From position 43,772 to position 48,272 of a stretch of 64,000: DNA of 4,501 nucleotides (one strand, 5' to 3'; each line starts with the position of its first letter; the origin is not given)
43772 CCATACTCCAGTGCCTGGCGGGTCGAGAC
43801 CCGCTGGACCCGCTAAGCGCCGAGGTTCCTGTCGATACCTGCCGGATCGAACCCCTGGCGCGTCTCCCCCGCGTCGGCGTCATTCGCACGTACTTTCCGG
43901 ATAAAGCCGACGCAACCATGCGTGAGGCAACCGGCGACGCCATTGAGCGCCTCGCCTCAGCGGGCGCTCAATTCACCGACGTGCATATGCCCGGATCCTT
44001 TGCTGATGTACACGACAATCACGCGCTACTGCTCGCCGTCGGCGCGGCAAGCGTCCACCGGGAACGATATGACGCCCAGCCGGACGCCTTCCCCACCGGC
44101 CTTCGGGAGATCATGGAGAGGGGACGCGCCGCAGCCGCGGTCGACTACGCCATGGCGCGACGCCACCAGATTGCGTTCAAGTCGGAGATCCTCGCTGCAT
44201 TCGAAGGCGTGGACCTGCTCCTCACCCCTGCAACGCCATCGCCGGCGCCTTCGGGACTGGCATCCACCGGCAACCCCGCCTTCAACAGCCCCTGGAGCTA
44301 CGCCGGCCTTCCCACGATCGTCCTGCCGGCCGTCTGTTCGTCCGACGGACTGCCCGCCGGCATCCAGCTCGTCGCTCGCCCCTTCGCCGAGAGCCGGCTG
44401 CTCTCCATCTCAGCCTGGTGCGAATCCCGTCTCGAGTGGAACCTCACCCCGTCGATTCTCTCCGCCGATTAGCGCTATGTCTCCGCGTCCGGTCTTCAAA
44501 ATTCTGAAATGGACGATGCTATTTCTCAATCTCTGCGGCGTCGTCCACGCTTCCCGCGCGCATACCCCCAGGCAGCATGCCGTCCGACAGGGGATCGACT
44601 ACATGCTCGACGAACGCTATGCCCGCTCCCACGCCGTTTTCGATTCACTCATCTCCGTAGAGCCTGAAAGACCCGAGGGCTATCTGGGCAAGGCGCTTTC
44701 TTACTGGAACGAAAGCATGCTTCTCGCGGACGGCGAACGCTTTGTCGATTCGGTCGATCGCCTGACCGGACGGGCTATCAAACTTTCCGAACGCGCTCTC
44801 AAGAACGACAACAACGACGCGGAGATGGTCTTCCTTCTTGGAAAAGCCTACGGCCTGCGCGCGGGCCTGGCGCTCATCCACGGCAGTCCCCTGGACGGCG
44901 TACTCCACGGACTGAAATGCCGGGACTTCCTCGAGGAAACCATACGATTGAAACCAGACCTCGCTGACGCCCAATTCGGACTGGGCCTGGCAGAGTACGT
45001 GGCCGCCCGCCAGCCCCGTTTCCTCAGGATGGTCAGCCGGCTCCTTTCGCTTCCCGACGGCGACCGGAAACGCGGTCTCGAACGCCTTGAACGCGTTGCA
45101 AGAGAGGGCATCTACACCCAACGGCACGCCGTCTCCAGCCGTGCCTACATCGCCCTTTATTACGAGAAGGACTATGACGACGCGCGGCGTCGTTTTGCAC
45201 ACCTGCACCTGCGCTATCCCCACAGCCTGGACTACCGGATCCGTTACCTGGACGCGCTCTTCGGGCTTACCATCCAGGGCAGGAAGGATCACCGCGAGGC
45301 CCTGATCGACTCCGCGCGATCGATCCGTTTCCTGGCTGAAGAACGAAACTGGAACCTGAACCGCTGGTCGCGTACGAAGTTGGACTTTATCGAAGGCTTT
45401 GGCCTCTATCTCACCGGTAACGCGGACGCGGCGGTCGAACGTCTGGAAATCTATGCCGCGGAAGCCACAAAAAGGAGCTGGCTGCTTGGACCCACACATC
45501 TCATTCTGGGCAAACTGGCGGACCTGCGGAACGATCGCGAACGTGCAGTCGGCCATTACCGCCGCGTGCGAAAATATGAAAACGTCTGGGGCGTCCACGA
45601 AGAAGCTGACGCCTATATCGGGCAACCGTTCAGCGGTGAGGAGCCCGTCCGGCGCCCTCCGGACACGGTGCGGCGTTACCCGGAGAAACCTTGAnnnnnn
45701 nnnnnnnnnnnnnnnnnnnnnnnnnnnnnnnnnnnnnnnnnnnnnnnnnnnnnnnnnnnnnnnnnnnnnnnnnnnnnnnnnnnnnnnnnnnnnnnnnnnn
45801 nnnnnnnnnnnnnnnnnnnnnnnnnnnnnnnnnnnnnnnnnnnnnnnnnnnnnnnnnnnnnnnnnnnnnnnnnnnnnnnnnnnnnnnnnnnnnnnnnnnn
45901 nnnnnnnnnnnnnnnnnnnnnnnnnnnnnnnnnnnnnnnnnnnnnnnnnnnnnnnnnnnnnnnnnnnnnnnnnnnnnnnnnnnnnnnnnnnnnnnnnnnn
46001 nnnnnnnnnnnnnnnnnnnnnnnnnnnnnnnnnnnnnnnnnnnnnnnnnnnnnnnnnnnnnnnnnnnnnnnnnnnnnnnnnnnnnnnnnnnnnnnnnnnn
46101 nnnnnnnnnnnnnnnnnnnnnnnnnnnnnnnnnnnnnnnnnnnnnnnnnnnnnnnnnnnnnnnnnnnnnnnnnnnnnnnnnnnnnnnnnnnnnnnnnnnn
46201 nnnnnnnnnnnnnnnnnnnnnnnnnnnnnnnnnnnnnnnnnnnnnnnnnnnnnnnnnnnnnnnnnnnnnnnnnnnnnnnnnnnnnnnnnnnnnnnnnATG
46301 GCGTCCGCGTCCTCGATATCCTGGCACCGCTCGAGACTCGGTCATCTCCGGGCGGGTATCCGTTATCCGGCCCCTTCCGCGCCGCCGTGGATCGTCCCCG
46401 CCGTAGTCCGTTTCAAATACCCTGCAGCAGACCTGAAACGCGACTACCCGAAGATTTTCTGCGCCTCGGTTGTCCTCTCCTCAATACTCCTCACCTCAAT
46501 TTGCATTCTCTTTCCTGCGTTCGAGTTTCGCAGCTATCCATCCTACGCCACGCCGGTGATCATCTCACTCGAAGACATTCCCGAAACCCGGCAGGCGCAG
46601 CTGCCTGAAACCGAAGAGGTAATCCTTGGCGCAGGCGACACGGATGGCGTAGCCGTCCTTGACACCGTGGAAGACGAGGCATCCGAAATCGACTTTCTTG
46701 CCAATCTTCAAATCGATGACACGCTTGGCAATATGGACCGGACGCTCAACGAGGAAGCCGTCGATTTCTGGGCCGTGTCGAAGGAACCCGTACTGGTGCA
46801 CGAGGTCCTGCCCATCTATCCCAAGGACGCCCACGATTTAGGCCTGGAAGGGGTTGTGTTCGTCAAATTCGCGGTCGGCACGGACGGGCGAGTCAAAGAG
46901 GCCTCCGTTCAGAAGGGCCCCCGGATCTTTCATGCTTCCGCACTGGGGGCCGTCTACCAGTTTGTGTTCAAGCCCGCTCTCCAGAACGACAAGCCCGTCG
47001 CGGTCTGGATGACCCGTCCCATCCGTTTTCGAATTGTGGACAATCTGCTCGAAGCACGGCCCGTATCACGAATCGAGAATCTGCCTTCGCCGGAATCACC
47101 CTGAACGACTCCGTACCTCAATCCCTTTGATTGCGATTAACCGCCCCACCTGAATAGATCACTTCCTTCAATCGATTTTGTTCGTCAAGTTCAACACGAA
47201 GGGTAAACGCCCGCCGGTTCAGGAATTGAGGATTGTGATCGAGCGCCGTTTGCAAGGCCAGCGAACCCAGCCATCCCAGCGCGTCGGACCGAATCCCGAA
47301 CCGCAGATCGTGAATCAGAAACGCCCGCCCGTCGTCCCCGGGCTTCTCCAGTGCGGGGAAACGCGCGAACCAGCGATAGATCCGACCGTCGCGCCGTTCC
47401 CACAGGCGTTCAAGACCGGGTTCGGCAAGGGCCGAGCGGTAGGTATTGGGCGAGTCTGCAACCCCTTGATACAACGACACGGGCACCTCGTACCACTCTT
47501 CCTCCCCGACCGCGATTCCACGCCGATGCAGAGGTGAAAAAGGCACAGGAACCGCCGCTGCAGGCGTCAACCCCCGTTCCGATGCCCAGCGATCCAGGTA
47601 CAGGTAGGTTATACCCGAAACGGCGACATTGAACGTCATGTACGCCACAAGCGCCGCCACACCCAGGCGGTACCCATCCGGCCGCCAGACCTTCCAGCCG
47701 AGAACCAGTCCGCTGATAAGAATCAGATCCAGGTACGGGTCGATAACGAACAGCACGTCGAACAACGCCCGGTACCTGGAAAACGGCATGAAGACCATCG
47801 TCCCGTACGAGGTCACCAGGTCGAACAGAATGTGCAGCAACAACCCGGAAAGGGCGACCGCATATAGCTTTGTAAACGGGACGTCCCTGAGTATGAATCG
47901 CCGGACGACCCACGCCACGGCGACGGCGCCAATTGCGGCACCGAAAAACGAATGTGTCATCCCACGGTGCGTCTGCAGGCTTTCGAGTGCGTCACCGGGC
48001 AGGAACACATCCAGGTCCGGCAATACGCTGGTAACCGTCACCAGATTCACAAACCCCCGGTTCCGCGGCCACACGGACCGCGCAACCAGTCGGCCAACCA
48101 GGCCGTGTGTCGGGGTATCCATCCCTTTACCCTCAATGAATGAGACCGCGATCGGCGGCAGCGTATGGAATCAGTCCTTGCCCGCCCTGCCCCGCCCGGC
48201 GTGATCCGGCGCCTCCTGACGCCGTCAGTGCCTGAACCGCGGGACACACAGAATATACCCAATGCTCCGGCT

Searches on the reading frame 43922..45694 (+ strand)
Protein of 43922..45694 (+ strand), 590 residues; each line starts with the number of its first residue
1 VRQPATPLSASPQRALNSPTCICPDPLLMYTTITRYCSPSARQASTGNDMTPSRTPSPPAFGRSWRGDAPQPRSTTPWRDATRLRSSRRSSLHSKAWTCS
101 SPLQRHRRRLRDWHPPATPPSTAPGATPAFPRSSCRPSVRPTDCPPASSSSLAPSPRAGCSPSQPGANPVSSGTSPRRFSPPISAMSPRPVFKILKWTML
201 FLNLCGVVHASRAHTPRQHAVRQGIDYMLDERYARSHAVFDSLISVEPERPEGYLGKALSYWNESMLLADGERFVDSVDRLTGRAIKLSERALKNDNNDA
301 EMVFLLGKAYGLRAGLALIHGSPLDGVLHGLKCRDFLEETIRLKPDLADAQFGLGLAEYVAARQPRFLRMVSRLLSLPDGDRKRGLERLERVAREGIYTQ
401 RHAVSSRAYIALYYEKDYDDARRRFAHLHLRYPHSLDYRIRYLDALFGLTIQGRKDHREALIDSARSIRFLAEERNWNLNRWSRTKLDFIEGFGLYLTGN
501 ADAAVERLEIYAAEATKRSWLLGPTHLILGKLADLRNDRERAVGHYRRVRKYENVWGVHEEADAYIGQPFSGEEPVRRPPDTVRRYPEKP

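Call 7: search_protein_families(library=pfam, proteins=[window:43922-45694:+])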
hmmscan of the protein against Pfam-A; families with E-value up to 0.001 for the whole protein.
window:43922-45694:+ (590 aa): 1 family
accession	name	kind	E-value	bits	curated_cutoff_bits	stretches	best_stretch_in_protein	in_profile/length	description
PF13414.12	TPR_11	-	6.5e-05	23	26.8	0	341-357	21-37/42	TPR repeat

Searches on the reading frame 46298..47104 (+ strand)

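Call 7: search_protein_families(library=pfam, proteins=[window:46298-47104:+])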
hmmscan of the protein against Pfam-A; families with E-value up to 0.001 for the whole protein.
window:46298-47104:+ (268 aa): 1 family
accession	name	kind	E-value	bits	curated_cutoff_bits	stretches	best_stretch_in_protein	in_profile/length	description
PF03544.19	TonB_C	-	4.9e-18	65.8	24.6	1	172-246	3-79/79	Gram-negative bacterial TonB protein C-terminal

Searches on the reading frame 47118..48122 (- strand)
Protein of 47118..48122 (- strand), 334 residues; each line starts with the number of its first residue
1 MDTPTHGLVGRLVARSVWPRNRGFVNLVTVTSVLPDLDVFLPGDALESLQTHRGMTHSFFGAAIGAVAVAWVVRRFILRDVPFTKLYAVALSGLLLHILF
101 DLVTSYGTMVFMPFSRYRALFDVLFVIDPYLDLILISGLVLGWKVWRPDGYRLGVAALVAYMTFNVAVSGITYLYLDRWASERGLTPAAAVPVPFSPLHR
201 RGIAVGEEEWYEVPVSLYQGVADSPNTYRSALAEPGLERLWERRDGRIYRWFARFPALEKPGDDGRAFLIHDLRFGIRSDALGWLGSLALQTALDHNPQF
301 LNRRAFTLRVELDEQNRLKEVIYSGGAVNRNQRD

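Call 7: search_protein_families(library=pfam, proteins=[window:47118-48122:-])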
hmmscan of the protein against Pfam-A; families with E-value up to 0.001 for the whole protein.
window:47118-48122:- (334 aa): 1 family
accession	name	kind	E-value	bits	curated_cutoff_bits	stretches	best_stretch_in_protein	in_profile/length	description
PF04307.19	YdjM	-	7.4e-27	94.4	29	1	1-167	1-171/176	YdjM inner membrane protein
